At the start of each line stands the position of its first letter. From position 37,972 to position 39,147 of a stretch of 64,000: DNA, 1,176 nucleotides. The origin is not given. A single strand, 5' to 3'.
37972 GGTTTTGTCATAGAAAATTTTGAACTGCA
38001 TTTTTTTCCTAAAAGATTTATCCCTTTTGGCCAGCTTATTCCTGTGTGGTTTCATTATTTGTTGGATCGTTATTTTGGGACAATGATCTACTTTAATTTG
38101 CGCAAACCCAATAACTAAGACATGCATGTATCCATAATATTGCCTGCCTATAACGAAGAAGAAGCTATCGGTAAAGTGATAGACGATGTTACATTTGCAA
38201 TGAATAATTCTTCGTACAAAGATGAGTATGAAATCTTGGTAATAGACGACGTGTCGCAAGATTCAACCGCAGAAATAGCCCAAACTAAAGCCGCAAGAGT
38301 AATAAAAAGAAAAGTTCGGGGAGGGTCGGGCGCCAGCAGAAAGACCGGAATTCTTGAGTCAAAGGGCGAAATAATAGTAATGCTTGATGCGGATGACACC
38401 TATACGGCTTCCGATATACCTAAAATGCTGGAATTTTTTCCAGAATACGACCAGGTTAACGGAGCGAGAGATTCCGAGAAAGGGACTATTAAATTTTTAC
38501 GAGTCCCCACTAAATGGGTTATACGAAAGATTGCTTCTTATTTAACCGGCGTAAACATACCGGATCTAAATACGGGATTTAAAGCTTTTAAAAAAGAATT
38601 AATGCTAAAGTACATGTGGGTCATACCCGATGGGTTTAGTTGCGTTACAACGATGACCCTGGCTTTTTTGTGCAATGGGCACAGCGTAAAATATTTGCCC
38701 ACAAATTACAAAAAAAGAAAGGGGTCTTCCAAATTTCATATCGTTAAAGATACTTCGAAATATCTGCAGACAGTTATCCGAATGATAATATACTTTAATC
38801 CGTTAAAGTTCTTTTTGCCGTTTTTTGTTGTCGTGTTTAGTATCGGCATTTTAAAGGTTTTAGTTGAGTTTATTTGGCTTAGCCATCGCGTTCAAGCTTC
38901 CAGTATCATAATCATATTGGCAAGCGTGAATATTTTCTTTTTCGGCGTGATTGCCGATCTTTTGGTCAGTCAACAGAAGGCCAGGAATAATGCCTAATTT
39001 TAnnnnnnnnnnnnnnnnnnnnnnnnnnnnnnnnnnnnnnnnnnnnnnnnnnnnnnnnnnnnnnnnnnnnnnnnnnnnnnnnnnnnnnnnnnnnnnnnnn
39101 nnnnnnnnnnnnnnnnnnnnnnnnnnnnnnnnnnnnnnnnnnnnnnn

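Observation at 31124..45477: Twice-repeated translationally coupled cassette: B12 radical SAM -> GT-C -> SAM methyltransferase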

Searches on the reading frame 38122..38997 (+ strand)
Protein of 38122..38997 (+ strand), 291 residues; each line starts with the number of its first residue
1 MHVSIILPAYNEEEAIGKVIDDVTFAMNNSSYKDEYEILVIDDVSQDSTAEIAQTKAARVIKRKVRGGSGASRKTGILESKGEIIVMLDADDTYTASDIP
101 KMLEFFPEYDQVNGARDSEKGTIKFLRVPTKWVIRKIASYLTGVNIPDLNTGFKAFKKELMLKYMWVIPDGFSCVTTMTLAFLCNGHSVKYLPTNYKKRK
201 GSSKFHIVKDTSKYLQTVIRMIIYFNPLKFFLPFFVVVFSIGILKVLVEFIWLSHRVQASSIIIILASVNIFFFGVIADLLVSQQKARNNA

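Call 4: search_protein_families(library=pfam, proteins=[window:38122-38997:+], max_evalue=0.01)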
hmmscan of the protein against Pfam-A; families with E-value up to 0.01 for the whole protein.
window:38122-38997:+ (291 aa): 3 families
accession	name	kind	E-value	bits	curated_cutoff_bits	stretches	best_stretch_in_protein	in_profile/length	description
PF00535.33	Glycos_transf_2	-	5.3e-27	95.2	23.3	1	4-161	1-164/168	Glycosyl transferase family 2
PF10111.15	Glyco_tranf_2_2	-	1.9e-06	28.1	27.3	1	4-104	1-104/276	Glycosyltransferase like family 2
PF13641.12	Glyco_tranf_2_3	-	4e-06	27.4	27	1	3-114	3-121/230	Glycosyltransferase like family 2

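Call 22: search_protein_families(library=ncbifam, proteins=[window:38122-38997:+], max_evalue=0.00001)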
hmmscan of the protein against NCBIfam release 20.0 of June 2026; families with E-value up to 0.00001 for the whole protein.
window:38122-38997:+ (291 aa): 16 families
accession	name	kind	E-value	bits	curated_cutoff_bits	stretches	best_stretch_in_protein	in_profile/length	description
TIGR04182.1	glyco_TIGR04182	equivalog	1.5e-40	139.4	325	1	3-286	2-287/293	S-layer glycoprotein N-glycosyltransferase AglJ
NF041391.1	DPhHxTase_Halo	equivalog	2.8e-27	95.1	375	1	9-220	3-207/213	dolichyl-phosphate hexose transferase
NF047588.1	GlcsyltransPgfSStrep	equivalog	2.4e-17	63.1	500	1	1-275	1-274/308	glycosyltransferase PgfS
NF007986.1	PRK10714.1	equivalog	1.3e-14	53.9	529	1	2-251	7-258/316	undecaprenyl-phosphate 4-deoxy-4-formamido-L-arabinose transferase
NF010496.0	PRK13915.1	equivalog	4.7e-14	52.2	262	1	2-94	32-129/307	glucosyl-3-phosphoglycerate synthase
NF058614.1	PPMAGASynPpgS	equivalog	5.1e-13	49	370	1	3-202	2-207/226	polyprenyl-phospho-N-acetylgalactosaminyl synthase PpgS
NF047683.1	TeichurnBiosyTuaG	equivalog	5.6e-13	49.1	400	1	2-108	7-113/252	teichuronic acid biosynthesis protein TuaG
TIGR04283.1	glyco_like_mftF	equivalog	2.9e-12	46.7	182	1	3-102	1-93/221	TIGR04283 family arsenosugar biosynthesis glycosyltransferase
NF041875.1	EPS_EpsD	equivalog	4.7e-11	42.7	370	1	3-97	1-94/325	exopolysaccharide biosynthesis glycosyltransferase EpsD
NF038302.1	EPS_HpsE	equivalog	2e-10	40.2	300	1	2-117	2-121/307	hormogonium polysaccharide biosynthesis glycosyltransferase HpsE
TIGR03937.1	PgaC_IcaA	equivalog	3.6e-10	39.4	422.3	1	2-106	46-150/407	poly-beta-1,6-N-acetyl-D-glucosamine synthase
TIGR03965.1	mycofact_glyco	equivalog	1.6e-08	33.9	280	1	2-93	75-166/467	mycofactocin biosynthesis glycosyltransferase MftF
NF007482.0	PRK10073.1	equivalog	3.7e-08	32.8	423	1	2-103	7-107/334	glycosyltransferase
TIGR03469.1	HpnB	hypoth_equivalog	3.9e-07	29.4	379.25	1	3-60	46-99/386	hopene-associated glycosyltransferase HpnB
NF050050.1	ProtGlycPglI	equivalog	6.5e-06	25.7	500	1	3-102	4-104/306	GalNAc(5)-diNAcBac-PP-undecaprenol beta-1,3-glucosyltransferase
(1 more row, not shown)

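Call 64: search_solved_structures(query=window:38122-38997:+, max_evalue=0.00001)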
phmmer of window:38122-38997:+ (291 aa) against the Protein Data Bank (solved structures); distinct sequences matched with E-value up to 0.00001: 10.
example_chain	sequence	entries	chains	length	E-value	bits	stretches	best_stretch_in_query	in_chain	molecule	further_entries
5mlz_A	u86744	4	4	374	1.1e-13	54.6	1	1-271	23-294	Dolichol monophosphate mannose synthase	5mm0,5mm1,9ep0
9hwj_A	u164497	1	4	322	1.3e-11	47.7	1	3-250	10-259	Undecaprenyl-phosphate 4-deoxy-4-formamido-L-arabinose transferase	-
6p61_A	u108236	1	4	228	1.4e-10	44.4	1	3-110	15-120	Glycosyltransferase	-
9bhc_C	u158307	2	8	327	3.6e-10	43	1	3-231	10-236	Undecaprenyl-phosphate 4-deoxy-4-formamido-L-arabinose transferase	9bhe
8vxh_A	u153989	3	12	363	5e-10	42.6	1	3-231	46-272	Undecaprenyl-phosphate 4-deoxy-4-formamido-L-arabinose transferase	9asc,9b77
5tz8_A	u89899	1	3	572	2e-07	34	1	2-108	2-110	Glycosyl transferase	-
5tze_C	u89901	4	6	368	3e-07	33.4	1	2-108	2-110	Glycosyl transferase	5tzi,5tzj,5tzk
6h1j_A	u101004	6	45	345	1.2e-06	31.5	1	3-95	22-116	Probable ss-1,3-N-acetylglucosaminyltransferase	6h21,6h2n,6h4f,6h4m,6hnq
8vh7_A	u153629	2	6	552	7.9e-06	28.8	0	3-94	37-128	Heparosan synthase B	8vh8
8viw_A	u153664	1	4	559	8e-06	28.8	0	3-94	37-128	Heparosan synthase B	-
